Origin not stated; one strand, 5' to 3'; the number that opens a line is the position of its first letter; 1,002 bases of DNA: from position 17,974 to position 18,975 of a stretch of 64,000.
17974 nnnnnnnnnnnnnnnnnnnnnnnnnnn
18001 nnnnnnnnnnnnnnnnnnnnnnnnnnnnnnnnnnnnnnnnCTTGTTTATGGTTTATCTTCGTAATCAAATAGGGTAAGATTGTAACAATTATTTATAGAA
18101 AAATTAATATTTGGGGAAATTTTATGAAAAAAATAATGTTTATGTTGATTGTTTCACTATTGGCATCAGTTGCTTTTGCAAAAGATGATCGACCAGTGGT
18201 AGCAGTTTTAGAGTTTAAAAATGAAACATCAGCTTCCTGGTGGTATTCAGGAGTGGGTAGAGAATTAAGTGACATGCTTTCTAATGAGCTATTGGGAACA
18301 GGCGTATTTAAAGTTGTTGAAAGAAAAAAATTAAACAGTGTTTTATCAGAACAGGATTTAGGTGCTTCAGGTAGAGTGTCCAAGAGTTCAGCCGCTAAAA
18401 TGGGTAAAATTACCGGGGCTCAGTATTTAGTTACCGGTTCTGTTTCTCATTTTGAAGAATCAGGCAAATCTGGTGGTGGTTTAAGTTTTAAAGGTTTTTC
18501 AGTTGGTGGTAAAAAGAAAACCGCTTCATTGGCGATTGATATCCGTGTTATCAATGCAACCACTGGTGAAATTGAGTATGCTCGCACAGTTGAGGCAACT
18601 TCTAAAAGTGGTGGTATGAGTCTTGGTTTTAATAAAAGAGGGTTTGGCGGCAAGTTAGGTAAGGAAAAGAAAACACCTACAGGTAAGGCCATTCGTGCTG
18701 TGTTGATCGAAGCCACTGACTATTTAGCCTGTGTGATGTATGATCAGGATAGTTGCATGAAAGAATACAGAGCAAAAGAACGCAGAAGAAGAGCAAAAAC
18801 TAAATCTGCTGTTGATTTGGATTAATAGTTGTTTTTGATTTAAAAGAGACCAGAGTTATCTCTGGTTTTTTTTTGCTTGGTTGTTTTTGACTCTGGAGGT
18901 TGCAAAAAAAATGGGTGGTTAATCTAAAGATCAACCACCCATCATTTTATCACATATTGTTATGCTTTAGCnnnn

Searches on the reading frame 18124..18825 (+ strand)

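Call 8: search_protein_families(library=pfam, proteins=[window:18124-18825:+], max_evalue=0.001)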
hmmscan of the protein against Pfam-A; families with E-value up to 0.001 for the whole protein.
window:18124-18825:+ (233 aa): 4 families
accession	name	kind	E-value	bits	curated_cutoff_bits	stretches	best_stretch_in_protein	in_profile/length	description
PF03783.19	CsgG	-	1.1e-50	172.4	20.8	1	21-212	7-208/210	Curli production assembly/transport component CsgG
PF13036.11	LpoB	-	1.1e-11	45.3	22.3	1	3-112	4-115/147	Peptidoglycan-synthase activator LpoB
PF16539.10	FlgT_M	-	7.9e-06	26.6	31.2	1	44-156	33-142/158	Flagellar assembly protein T, middle domain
PF04052.18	TolB_N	-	2e-05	25.1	22.4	1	21-111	10-86/106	TolB amino-terminal domain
